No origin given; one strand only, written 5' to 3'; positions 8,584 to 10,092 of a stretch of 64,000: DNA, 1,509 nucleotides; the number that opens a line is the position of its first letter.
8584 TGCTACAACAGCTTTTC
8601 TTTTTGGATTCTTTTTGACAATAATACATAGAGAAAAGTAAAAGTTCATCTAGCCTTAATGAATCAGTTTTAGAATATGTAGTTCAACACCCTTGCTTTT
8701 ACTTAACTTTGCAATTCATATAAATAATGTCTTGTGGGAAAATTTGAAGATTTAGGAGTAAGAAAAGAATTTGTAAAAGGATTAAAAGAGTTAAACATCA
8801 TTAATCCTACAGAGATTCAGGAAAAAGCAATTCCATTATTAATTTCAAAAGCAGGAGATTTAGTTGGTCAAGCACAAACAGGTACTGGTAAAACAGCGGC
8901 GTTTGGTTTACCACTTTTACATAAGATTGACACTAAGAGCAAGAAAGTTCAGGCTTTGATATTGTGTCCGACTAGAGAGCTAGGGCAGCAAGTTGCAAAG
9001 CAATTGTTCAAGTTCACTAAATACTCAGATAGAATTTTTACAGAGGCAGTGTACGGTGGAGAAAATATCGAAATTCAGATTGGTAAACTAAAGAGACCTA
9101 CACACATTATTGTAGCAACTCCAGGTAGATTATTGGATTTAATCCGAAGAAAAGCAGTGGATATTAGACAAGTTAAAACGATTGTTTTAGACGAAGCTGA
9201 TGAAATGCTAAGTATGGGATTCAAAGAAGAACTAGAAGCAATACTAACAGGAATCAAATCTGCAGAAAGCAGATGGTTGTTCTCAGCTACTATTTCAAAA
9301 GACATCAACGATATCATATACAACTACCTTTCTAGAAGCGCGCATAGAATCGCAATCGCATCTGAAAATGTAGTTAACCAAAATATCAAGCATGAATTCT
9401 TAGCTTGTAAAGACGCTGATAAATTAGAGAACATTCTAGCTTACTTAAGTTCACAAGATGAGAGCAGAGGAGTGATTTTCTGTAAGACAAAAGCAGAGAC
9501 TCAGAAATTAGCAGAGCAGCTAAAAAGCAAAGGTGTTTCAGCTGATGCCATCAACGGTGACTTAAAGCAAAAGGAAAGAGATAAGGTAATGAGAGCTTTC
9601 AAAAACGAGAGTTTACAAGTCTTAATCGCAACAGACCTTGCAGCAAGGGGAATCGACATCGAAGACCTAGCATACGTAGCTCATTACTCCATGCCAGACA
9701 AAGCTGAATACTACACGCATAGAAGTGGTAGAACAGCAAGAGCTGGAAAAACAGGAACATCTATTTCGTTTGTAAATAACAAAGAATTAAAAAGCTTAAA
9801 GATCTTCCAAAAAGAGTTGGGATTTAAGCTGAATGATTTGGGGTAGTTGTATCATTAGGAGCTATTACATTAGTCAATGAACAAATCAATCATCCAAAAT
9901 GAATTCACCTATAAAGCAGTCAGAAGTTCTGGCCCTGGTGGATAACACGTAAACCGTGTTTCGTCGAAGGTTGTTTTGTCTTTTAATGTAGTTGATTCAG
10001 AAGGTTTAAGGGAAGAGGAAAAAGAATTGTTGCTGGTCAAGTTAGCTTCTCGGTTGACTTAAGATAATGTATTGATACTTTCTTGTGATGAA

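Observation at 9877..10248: Unannotated decayed arfB (ribosome-rescue peptidyl-tRNA hydrolase) with an in-frame TAA exactly at the Gln of the catalytic GGQ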

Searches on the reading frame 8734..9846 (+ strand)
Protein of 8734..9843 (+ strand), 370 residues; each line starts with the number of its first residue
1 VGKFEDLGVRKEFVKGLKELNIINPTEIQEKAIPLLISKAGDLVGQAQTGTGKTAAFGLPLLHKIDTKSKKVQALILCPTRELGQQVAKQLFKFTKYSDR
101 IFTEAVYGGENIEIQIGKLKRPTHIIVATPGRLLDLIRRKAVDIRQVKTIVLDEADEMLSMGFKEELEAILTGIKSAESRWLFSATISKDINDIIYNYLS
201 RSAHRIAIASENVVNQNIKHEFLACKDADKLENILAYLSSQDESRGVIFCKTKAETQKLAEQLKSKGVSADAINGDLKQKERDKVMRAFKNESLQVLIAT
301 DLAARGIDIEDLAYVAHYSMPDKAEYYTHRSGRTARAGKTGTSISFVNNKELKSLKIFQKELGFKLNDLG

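Call 21: find_related_loci(query=window:8734-9843:+, collection=genome_contigs, flank=6000)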
Query window:8734-9843:+ (370 aa) in genome_contigs; peptide patterns used: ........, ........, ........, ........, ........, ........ (x = any residue, [..] = any of these).
600 stretches matched a pattern (row limit reached: there are more); 574 encode a relative of the query (tblastn E <= 1e-3); the best 80 are kept; 80 distinct loci.
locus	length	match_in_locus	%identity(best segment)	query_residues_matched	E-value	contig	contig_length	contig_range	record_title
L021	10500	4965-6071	70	1-369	0e+0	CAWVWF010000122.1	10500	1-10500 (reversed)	MAG TPA_asm: uncultured Flavobacteriales bacterium isolate ERR3589578_binner13_61 genome assembly, contig: ERZ7463456.60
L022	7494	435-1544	68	1-369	1e-174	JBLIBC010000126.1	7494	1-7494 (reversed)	MAG: Glaciecola sp. isolate 3300053770_67 Ga0535642_0015545, whole genome shotgun sequence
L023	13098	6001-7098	69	4-369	3e-174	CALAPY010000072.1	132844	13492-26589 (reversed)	MAG TPA_asm: uncultured Flavobacteriales bacterium isolate ERR599005_bin.18_CONCOCT_v1.1_MAG genome assembly, contig: ER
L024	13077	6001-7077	69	4-362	1e-171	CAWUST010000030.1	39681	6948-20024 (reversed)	MAG: uncultured Flavobacteriales bacterium isolate HER19_SLT_250_bin_61_1 genome assembly, contig: HER19_SLT_250_bin_61-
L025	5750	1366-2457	67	1-364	7e-171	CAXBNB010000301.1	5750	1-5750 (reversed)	MAG TPA_asm: uncultured Reichenbachiellaceae bacterium isolate ERR2762135_concoct_116 genome assembly, contig: ERZ342183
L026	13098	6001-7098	65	4-369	3e-168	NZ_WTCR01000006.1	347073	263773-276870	Labilibaculum euxinus strain A4 NODE_6_length_347073_cov_58.6114, whole genome shotgun sequence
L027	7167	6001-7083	66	4-364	2e-168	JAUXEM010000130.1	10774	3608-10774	MAG: Salinivirgaceae bacterium isolate CSMAG_2877 CSMAG_2877_k117_4077325_length_10774_cov_13.0000, whole genome shotgun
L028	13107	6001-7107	67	1-369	2e-168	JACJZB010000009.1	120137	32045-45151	MAG: Flavobacteriales bacterium isolate HK-STAS-BACT-53 HK-STAS-BACT-53_9, whole genome shotgun sequence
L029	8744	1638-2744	65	1-369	3e-167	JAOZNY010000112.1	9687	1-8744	MAG: Bacteroidales bacterium isolate GMC4.concoct.290_sub GMC4_10663_length_9687_cov_24.302014, whole genome shotgun seq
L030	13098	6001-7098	66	4-369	4e-167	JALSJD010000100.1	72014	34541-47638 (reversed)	MAG: Cyclobacteriaceae bacterium isolate 354-166_metabat2_scaf2bin.071 354-166_scaffold_250_c1, whole genome shotgun seq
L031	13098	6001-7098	65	4-369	2e-166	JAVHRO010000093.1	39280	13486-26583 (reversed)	MAG: Vicingus sp. isolate WB02no2_33_17 NODE_404_length_39280_cov_10.720076, whole genome shotgun sequence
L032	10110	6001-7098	65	4-369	1e-166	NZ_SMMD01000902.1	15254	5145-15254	Fulvivirga aurantia strain RKSG066 Contig_83, whole genome shotgun sequence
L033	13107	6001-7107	65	1-369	1e-166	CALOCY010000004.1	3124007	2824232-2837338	MAG: uncultured Prolixibacteraceae bacterium isolate LOGT_bin.0112 genome assembly, contig: contig_18468, whole genome s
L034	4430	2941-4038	66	4-369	8e-171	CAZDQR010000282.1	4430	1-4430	MAG TPA_asm: uncultured Roseivirgaceae bacterium isolate binchicken_co67_80 genome assembly, contig: NODE_24879_length_4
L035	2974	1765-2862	66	4-369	1e-175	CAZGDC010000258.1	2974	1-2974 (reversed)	MAG TPA_asm: uncultured Roseivirgaceae bacterium isolate binchicken_co53_41 genome assembly, contig: NODE_27345_length_2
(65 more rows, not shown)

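Call 48: search_protein_families(library=ncbifam, proteins=[P0167], max_evalue=0.001)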
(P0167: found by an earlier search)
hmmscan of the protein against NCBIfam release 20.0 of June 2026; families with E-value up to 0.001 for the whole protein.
P0167 (123 aa): 5 families
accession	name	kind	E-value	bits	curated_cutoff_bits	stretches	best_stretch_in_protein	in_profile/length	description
NF006718.0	PRK09256.1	equivalog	4e-32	110.8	100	1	4-119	11-125/140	alternative ribosome rescue aminoacyl-tRNA hydrolase ArfB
TIGR00020.2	prfB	exception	7.5e-10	38.3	370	1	5-108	224-298/353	peptide chain release factor 2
NF001859.2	PRK00591.1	equivalog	2.8e-08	33.3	400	1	4-107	210-284/347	peptide chain release factor 1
TIGR03072.1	release_prfH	equivalog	3.1e-08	33.4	166.65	1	3-32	101-130/200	peptide chain release factor H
TIGR00019.1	prfA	equivalog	2e-07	30.2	423.25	0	5-34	219-248/361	peptide chain release factor 1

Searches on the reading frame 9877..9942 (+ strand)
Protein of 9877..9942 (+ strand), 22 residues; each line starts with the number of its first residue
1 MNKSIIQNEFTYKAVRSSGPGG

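Call 48: search_protein_families(library=ncbifam, proteins=[window:9877-9942:+], max_evalue=0.001)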
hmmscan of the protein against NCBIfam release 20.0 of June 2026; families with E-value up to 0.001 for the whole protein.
seq(22 aa): 0 families
